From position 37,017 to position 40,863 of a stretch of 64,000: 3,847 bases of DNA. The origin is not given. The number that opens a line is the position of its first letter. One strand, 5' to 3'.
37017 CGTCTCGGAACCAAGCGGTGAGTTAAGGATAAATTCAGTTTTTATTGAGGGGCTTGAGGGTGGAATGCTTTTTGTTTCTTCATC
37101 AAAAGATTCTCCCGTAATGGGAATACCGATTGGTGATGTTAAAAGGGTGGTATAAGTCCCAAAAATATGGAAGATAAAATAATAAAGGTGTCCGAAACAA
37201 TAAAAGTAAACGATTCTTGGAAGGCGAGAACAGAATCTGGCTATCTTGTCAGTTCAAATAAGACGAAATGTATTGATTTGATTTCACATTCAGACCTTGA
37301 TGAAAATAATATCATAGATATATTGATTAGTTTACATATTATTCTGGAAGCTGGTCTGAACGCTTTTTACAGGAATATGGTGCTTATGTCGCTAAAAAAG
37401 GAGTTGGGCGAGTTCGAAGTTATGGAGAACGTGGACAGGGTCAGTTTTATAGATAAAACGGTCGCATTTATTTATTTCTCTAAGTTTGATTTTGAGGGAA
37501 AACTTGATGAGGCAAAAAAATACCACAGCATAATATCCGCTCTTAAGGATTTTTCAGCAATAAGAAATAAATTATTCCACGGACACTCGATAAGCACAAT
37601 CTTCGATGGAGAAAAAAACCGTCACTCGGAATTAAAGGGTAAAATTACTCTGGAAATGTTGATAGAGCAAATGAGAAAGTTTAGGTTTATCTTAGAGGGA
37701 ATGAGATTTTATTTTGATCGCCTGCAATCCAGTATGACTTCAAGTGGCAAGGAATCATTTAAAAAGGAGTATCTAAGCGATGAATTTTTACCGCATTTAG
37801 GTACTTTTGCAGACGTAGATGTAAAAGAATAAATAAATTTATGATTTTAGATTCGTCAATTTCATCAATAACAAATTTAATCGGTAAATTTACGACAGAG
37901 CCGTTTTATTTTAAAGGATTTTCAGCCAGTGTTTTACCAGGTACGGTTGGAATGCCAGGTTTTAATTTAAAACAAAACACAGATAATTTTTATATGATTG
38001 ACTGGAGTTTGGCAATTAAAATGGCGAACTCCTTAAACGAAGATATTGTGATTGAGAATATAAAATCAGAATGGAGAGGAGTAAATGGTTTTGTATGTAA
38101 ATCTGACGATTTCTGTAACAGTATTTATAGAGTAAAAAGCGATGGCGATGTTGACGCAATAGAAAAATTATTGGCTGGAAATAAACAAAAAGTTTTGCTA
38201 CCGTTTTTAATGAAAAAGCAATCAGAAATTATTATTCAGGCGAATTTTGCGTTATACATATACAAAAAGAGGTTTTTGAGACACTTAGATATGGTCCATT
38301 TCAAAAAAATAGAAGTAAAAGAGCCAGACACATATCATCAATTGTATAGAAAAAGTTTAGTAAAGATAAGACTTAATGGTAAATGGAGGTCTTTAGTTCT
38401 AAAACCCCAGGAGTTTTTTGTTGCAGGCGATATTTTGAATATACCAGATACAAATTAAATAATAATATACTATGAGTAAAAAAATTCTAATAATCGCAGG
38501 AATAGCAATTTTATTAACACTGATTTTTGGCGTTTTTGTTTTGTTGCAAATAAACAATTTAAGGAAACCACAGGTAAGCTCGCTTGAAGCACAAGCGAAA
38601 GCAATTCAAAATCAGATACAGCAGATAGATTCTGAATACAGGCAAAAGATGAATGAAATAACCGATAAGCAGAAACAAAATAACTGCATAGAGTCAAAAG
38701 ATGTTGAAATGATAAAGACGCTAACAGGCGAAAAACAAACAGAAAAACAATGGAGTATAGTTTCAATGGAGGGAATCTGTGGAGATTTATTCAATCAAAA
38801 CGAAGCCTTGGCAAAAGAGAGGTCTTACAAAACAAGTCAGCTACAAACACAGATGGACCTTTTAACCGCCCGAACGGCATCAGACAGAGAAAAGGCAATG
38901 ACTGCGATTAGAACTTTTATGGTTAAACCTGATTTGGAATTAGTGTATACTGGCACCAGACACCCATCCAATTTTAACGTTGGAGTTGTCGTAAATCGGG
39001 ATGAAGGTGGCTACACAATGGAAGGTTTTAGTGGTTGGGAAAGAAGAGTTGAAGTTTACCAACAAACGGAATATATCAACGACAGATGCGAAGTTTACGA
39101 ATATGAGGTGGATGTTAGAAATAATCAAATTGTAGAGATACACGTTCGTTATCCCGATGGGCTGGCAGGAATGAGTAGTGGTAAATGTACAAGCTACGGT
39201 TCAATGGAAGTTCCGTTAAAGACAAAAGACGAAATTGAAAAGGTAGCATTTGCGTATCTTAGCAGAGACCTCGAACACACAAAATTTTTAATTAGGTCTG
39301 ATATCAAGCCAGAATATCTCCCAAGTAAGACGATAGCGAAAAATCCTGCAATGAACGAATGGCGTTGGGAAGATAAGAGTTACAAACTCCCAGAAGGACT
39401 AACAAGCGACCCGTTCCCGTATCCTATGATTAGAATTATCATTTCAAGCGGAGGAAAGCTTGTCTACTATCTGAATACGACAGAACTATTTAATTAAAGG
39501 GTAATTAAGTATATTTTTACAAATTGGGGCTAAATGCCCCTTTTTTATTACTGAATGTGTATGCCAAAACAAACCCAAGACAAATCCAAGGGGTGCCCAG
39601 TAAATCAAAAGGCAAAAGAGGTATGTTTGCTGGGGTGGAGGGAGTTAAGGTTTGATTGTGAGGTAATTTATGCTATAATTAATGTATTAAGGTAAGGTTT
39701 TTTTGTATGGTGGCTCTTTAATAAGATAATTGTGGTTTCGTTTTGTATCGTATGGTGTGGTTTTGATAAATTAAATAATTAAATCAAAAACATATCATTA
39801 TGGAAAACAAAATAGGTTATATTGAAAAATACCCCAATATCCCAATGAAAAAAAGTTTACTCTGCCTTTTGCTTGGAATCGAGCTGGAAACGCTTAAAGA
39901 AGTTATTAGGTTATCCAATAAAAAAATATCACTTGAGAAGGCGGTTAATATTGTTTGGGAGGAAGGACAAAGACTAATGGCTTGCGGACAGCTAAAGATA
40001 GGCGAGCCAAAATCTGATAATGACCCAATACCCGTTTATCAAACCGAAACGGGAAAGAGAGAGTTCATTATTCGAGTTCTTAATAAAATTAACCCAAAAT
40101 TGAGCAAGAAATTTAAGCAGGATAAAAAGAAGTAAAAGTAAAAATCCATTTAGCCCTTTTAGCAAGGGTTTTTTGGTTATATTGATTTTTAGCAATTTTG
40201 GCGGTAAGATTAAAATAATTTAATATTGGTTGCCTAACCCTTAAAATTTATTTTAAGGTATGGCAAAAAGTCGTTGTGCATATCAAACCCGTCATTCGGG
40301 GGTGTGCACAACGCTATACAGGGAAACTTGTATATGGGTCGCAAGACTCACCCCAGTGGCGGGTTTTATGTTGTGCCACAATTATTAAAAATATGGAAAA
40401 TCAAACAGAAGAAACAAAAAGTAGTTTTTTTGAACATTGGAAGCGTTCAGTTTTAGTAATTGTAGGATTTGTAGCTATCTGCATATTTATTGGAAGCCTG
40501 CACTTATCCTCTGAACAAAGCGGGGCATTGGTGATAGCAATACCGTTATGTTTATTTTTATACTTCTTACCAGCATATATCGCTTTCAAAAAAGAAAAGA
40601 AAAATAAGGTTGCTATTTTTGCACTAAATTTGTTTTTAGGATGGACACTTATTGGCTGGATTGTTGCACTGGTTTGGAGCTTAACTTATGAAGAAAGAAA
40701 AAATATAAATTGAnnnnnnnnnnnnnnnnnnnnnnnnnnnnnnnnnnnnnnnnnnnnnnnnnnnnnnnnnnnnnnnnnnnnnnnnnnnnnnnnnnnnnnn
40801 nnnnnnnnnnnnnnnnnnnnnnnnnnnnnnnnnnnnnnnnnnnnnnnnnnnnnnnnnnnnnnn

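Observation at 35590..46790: Prophage-like integrative element with dual serine recombinases and defence cargo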

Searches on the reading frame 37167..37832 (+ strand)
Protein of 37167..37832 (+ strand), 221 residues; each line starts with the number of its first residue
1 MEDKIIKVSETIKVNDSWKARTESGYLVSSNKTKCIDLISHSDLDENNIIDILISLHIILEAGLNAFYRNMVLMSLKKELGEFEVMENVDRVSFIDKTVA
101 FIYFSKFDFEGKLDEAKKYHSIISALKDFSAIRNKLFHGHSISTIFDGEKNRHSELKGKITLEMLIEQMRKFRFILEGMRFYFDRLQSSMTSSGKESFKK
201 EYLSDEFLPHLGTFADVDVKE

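Call 5: search_protein_families(library=pfam, proteins=[window:37167-37832:+], max_evalue=0.01)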
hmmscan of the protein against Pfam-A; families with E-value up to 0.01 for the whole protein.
window:37167-37832:+ (221 aa): 0 families

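Call 8: search_protein_families(library=phrogs, proteins=[window:37167-37832:+], max_evalue=0.01)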
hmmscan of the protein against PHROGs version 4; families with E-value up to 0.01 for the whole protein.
window:37167-37832:+ (221 aa): 1 family
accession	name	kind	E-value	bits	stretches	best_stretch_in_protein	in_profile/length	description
phrog_5483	-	unknown function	0.00074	20.2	1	117-174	79-137/185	-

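Call 11: search_protein_families(library=padloc, proteins=[window:37167-37832:+], max_evalue=0.01)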
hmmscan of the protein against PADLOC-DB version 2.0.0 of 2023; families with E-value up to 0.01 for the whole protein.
window:37167-37832:+ (221 aa): 0 families

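Call 57: search_protein_families(library=ncbifam, proteins=[window:37167-37832:+], max_evalue=1)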
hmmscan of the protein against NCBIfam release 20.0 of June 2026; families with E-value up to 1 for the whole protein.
window:37167-37832:+ (221 aa): 3 families
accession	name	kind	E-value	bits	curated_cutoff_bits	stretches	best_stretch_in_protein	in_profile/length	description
TIGR01020.1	uS5_euk_arch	equivalog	0.023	14.1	181.65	1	14-55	4-47/212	30S ribosomal protein S5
NF041041.1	FslD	exception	0.059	12.6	500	1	94-144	171-222/396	rhizoferrin import MFS transporter FslD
NF003125.0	PRK04044.1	equivalog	0.2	11.2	252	1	14-54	6-48/213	30S ribosomal protein S5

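Call 59: search_protein_families(library=pfam, proteins=[window:37167-37832:+], max_evalue=10)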
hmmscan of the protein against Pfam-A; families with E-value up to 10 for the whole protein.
window:37167-37832:+ (221 aa): 0 families

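Call 62: predict_structure(protein=window:37167-37832:+)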
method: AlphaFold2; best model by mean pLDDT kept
length: 221 residues; sequences in the alignment: 1
mean_pLDDT: 47.8   pTM: 0.45
mean pLDDT of the five models: 47.8, 45.2, 43.9, 42.0, 38.4
residues with pLDDT >= 90: 0; 70-90: 0; 50-70: 107; < 50: 114
segments of 3 or more residues with pLDDT < 50: 1-30, 80-117, 121-125, 139-151, 201-221
pLDDT, mean of each block of 10 residues (from residue 1): 26 28 37 53 56 58 55 52 42 42 43 48 50 50 43 51 58 58 58 56 46 43 36
secondary structure, 60 per line:
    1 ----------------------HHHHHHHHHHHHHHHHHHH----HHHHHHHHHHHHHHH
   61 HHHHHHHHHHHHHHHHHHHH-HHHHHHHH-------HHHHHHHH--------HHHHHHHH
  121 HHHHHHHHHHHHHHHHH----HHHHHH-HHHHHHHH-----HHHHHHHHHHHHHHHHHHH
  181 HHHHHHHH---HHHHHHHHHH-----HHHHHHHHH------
elements in order: H23-41 H46-80 H82-89 H97-104 H113-137 H142-147 H149-156 H162-188 H192-201 H207-215

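Call 73: search_protein_representatives(protein=window:37167-37832:+)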
Query: 221 residues. Proteins with E-value up to 0.001 (for the whole library): 90; up to 1e-10: 81; up to 1e-30: 37. The best 90 are listed.
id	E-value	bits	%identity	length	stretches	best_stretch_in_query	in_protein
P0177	6.3e-55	202.6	50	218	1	2-209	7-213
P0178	1.1e-54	201.9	47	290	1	13-209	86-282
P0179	2.4e-54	200.7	50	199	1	20-209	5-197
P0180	1.8e-50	188.1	44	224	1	2-211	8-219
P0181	1.4e-47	178.6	77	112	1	1-112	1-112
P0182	2.0e-46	174.9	50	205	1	17-209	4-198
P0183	1.7e-42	162.0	48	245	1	20-183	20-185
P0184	5.6e-42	160.3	41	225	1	15-211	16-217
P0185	3.3e-41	157.8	41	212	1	7-211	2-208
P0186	3.6e-41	157.7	47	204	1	23-211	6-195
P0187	7.1e-41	156.8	38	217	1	1-210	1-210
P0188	9.3e-41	156.4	43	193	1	23-207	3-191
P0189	1.3e-40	155.9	45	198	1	19-209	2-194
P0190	1.3e-40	155.8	43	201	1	22-208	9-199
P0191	3.3e-40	154.6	45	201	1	14-208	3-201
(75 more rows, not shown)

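Call 76: search_protein_families(library=pfam, alignment_id=A3, max_evalue=0.01)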
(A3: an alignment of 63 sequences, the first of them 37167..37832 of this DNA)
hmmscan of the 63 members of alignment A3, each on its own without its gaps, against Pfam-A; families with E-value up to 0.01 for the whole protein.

A. member 1, window:37167-37832:+ (221 aa): 0 families

B. families by the number of members that match (of 63 scanned): 4 families
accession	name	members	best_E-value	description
PF11214.13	Med2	1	0.0011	Mediator complex subunit 2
PF12033.13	DUF3519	1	0.0032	Protein of unknown function (DUF3519)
PF11894.14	Nup192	1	0.0033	Nuclear pore complex scaffold, nucleoporins 186/192/205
PF14626.12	RNase_Zc3h12a_2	1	0.008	Zc3h12a-like Ribonuclease NYN domain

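Call 79: predict_structure(alignment_id=A3)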
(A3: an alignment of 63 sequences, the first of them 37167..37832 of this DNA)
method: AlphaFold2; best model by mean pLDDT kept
length: 221 residues; sequences in the alignment: 63
mean_pLDDT: 93.6   pTM: 0.86
mean pLDDT of the five models: 93.6, 93.2, 93.0, 92.4, 92.0
residues with pLDDT >= 90: 184; 70-90: 27; 50-70: 10; < 50: 0
segments of 3 or more residues with pLDDT < 50: none
pLDDT, mean of each block of 10 residues (from residue 1): 67 80 94 97 95 98 98 92 96 98 98 98 98 94 96 96 97 98 98 97 97 80 60
secondary structure, 60 per line:
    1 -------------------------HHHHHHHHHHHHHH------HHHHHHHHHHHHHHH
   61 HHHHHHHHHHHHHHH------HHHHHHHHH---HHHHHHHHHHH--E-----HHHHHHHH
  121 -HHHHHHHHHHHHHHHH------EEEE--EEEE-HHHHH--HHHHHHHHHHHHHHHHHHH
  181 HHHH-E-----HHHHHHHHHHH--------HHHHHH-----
elements in order: H26-39 H46-75 H82-90 H94-104 H113-120 H122-137 E144-147 E150-153 H155-159 H162-184 H192-202 H211-216

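Call 81: fold_search(model_id=the predicted structure, library=pdb)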
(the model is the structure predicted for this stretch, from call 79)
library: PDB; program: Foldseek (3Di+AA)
matches with E <= 10: 110; with E <= 0.001: 0
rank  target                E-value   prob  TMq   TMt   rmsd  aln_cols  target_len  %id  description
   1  5vxj_A                1.0e+00  0.10  0.19  0.16  16.1       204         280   10  2.50 A resolution structure of IpaD from Shigella flexneri in complex with single-domain antibody JMK-E3 (released 2017-08-30)
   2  6r80                  1.1e+00  0.09  0.17  0.17  19.5       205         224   13  Structure of AFF4 C-terminal homology domain (released 2019-06-12)
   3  5vxj_E                1.2e+00  0.09  0.20  0.17  16.6       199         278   12  2.50 A resolution structure of IpaD from Shigella flexneri in complex with single-domain antibody JMK-E3 (released 2017-08-30)
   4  9k84_A                1.5e+00  0.08  0.18  0.19  19.6       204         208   11  Cryo-EM structure of designed zinc-induced filament Fiber-n6-Zn1-HEHE-44 (released 2025-10-29)
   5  9ly2_R                1.7e+00  0.09  0.23  0.16  19.6       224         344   13  A Cryo-EM structure of LA-PTH-PTH1R-V2RT-Beta-arrestin1 complex (state 1 conformation) (released 2026-03-04)
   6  9bi6_R                2.1e+00  0.04  0.15  0.13  20.7       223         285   13  Human proton sensing receptor GPR68 in complex with miniGsq (released 2025-01-15)
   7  8jr9_R                2.2e+00  0.07  0.21  0.19  18.6       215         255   14  Small molecule agonist (PCO371) bound to human parathyroid hormone receptor type 1 (PTH1R) (released 2023-08-02)
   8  8ygo_A                2.3e+00  0.03  0.15  0.06  21.3       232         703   12  The complex by DSR2-CTD-SPR with NAD (released 2025-03-05)
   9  8y3m_A                2.4e+00  0.04  0.15  0.05  23.6       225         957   10  Cryo-EM structure of DSR2-DSAD1 complex (cross-linked) (released 2024-09-11)
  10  7d3s_R                2.5e+00  0.06  0.19  0.17  19.3       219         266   13  Human SECR in complex with an engineered Gs heterotrimer (released 2020-11-04)
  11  5vxk_A                2.7e+00  0.06  0.19  0.16  16.8       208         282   11  2.55 A resolution structure of IpaD from Shigella flexneri in complex with single-domain antibody JMK-H2 (released 2017-08-30)
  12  8wy8_A                2.8e+00  0.04  0.14  0.05  15.8       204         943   13  Cryo-EM structure of DSR2 apo complex (released 2024-04-10)
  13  5vxm_A                3.0e+00  0.06  0.19  0.18  15.6       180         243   12  2.05 A resolution structure of IpaD from Shigella flexneri in complex with single-domain antibody 20ipaD (released 2017-08-30)
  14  9ly3_R                3.4e+00  0.05  0.20  0.15  19.7       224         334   12  A Cryo-EM structure of LA-PTH-PTH1R-V2RT-Beta-arrestin1 complex (state 2 conformation) (released 2026-03-04)
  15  8bsa_A                3.8e+00  0.10  0.26  0.34  19.2       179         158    8  Vc1313-LBD bound to D-arginine (released 2023-06-07)
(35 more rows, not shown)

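Call 85: fold_search(model_id=the predicted structure, library=viral)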
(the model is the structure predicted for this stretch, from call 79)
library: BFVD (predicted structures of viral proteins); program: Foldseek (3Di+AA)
matches with E <= 10: 101; with E <= 0.001: 0
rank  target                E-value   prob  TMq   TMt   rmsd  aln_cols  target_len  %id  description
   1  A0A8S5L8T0            4.8e-01  0.16  0.20  0.06  20.4       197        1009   10  Tail tape measure protein [Myoviridae sp. ctuYn2]
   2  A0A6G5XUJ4            9.4e-01  0.14  0.21  0.26  14.6       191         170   12  (no name in the UniProt tables at hand)
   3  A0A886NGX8            1.4e+00  0.16  0.32  0.24   8.7       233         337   11  (no name in the UniProt tables at hand)
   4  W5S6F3                1.6e+00  0.06  0.19  0.18  19.6       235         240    9  Uncharacterized protein [Pithovirus sibericum]
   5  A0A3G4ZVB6            1.7e+00  0.06  0.14  0.07  17.6       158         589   15  XRN 5'-3' exonuclease [Edafosvirus sp.]
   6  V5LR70                1.7e+00  0.04  0.15  0.13  19.6       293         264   12  (no name in the UniProt tables at hand)
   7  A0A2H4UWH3            2.1e+00  0.03  0.15  0.07  24.3       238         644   10  Transposase [Bodo saltans virus]
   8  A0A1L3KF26            2.2e+00  0.05  0.18  0.08  21.1       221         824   11  (no name in the UniProt tables at hand)
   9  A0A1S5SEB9            2.2e+00  0.04  0.14  0.09  28.2       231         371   13  (no name in the UniProt tables at hand)
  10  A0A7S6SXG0            2.3e+00  0.06  0.17  0.15  24.5       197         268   11  (no name in the UniProt tables at hand)
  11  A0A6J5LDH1            2.3e+00  0.03  0.15  0.08  25.7       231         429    8  Uncharacterized protein [uncultured Caudovirales phage]
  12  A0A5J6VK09            2.6e+00  0.03  0.14  0.13  27.5       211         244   14  Uncharacterized protein [Megaviridae environmental sample]
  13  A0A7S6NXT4            2.9e+00  0.04  0.16  0.17  24.1       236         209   10  Uncharacterized protein [Bathycoccus sp. RCC716 virus 1]
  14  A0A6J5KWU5            3.0e+00  0.11  0.15  0.26  13.1        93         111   13  Uncharacterized protein [uncultured Caudovirales phage]
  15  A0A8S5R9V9            3.0e+00  0.04  0.10  0.17  19.4       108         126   17  Uncharacterized protein [virus sp. ctQcs9]
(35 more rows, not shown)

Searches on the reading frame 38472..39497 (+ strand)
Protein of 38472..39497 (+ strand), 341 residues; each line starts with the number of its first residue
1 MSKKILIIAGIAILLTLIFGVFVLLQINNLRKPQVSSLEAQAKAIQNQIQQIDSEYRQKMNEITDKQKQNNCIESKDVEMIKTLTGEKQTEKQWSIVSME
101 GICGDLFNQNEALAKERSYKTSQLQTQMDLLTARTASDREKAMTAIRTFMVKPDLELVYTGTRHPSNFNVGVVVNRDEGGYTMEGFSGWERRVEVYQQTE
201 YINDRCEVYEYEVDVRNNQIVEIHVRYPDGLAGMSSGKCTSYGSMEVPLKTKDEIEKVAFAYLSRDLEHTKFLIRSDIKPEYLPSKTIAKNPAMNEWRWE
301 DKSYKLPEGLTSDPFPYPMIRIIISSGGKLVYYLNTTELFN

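Call 5: search_protein_families(library=pfam, proteins=[window:38472-39497:+], max_evalue=0.01)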
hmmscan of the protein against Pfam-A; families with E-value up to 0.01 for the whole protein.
window:38472-39497:+ (341 aa): 2 families
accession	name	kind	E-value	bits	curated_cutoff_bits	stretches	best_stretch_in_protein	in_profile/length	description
PF05405.19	Mt_ATP-synt_B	-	0.0018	18.4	21.7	1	2-73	7-77/163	Mitochondrial ATP synthase B chain precursor (ATP-synt_B)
PF15469.12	Sec5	-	0.0046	15.6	22.7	1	24-136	257-352/837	Exocyst complex component Sec5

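Call 8: search_protein_families(library=phrogs, proteins=[window:38472-39497:+], max_evalue=0.01)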
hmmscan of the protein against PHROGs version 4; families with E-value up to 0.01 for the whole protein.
window:38472-39497:+ (341 aa): 0 families

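Call 11: search_protein_families(library=padloc, proteins=[window:38472-39497:+], max_evalue=0.01)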
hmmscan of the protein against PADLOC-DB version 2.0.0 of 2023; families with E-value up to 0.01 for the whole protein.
window:38472-39497:+ (341 aa): 0 families

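Call 57: search_protein_families(library=ncbifam, proteins=[window:38472-39497:+], max_evalue=1)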
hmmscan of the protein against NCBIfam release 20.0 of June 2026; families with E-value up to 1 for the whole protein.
window:38472-39497:+ (341 aa): 10 families
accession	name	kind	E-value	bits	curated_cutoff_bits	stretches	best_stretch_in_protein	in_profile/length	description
NF050013.1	HpsJ_like_A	equivalog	0.0011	18.6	140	1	5-87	79-164/217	HpsJ-like protein, cyanoexosortase A-associated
TIGR02290.1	M3_fam_3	subfamily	0.041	12.8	561.7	1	28-152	76-198/587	M3 family oligoendopeptidase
NF050014.1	HpsJ_like_B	equivalog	0.046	13.4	260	1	11-128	89-210/254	hormogonium polysaccharide biosynthesis protein HpsJ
TIGR03782.1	Bac_Flav_CT_J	equivalog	0.17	10.8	289.95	1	15-103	67-149/323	conjugative transposon protein TraJ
TIGR00926.1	2A1704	subfamily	0.18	10.2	821.6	1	13-150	345-489/671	oligopeptide:H+ symporter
NF041042.1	FslE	exception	0.25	9.8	800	1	25-113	33-125/505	rhizoferrin import outer membrane protein FslE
NF038329.2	gly_rich_SclB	equivalog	0.28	10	325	1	39-108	43-113/442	LPXTG-anchored collagen-like adhesin Scl2/SclB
NF038305.1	HpsJ_fam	subfamily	0.41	10.5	60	1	11-90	83-173/234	HpsJ family protein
TIGR04561.1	membra_charge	hypoth_equivalog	0.52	10.6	30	1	6-70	19-81/82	TIGR04561 family membrane protein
NF050019.1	HpsJ_like_C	equivalog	0.54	10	140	1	9-71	70-135/183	HpsJ-like protein, cyanoexosortase C-associated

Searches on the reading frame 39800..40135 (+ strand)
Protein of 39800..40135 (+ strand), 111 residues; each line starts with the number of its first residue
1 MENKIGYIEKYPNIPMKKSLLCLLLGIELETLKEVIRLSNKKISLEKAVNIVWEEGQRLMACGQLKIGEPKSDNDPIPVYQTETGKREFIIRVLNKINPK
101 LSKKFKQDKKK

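Call 5: search_protein_families(library=pfam, proteins=[window:39800-40135:+], max_evalue=0.01)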
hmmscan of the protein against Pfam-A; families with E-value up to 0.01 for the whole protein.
window:39800-40135:+ (111 aa): 0 families

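Call 8: search_protein_families(library=phrogs, proteins=[window:39800-40135:+], max_evalue=0.01)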
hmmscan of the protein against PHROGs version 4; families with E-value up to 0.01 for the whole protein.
window:39800-40135:+ (111 aa): 0 families

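Call 57: search_protein_families(library=ncbifam, proteins=[window:39800-40135:+], max_evalue=1)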
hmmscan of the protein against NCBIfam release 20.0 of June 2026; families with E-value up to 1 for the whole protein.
window:39800-40135:+ (111 aa): 0 families

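Call 59: search_protein_families(library=pfam, proteins=[window:39800-40135:+], max_evalue=10)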
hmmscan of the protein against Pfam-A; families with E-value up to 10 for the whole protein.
window:39800-40135:+ (111 aa): 0 families

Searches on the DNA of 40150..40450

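Call 91: search_rna_families(source=window, start=40150, end=40450, threshold=gathering, show_alignments=1)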
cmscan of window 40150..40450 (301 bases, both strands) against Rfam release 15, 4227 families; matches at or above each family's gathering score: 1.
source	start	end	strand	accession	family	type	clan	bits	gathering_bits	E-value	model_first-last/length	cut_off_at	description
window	40231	40350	+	RF03000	LOOT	Gene; sRNA;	-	87.1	46.4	1.9e-17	1-121/121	no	LOOT RNA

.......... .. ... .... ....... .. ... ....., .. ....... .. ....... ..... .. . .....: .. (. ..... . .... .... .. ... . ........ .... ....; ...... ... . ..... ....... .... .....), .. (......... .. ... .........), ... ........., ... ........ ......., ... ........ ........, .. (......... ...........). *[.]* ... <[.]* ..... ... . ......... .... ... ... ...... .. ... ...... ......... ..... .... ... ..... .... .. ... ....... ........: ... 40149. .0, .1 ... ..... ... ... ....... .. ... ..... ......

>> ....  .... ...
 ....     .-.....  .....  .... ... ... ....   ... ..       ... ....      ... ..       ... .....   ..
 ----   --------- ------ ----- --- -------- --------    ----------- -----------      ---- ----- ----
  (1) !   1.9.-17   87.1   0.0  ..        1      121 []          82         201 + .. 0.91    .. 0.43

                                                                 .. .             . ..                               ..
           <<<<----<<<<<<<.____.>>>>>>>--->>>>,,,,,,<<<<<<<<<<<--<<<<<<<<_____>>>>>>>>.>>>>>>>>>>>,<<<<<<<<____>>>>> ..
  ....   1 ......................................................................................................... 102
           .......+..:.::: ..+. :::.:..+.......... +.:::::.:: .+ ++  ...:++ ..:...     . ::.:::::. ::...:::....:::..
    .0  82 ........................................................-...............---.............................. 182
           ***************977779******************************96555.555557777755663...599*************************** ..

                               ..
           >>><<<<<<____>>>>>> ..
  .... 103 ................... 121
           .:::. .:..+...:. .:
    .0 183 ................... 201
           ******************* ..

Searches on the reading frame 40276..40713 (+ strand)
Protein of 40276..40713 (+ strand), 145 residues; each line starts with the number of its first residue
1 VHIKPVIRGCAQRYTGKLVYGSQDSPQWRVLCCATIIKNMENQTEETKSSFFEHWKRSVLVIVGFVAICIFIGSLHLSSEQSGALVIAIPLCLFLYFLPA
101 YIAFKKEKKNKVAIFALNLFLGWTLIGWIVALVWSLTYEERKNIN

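Call 5: search_protein_families(library=pfam, proteins=[window:40276-40713:+], max_evalue=0.01)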
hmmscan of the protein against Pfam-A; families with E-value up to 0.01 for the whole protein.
window:40276-40713:+ (145 aa): 2 families
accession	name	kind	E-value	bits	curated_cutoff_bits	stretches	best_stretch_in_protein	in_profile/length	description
PF14373.11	Imm_superinfect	-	2e-19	69.6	27.9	1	95-136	1-42/42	Superinfection immunity protein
PF13965.12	SID-1_RNA_chan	-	0.0026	16.8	28.7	1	50-138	445-531/594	dsRNA-gated channel SID-1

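Call 8: search_protein_families(library=phrogs, proteins=[window:40276-40713:+], max_evalue=0.01)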
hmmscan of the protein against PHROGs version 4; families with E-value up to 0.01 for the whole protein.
window:40276-40713:+ (145 aa): 4 families
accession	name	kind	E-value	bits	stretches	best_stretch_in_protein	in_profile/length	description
phrog_1039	-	moron, auxiliary metabolic gene and host takeover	2.3e-22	80.8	1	83-143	113-176/199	immunity to superinfection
phrog_1584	-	unknown function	7.9e-10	40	1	62-133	34-100/105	-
phrog_8436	-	unknown function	2.6e-05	25.3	1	92-141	7-49/110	-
phrog_15593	-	unknown function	0.00032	21.6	1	91-136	18-63/123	-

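Call 11: search_protein_families(library=padloc, proteins=[window:40276-40713:+], max_evalue=0.01)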
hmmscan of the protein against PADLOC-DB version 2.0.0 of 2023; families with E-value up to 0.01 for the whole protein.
window:40276-40713:+ (145 aa): 0 families
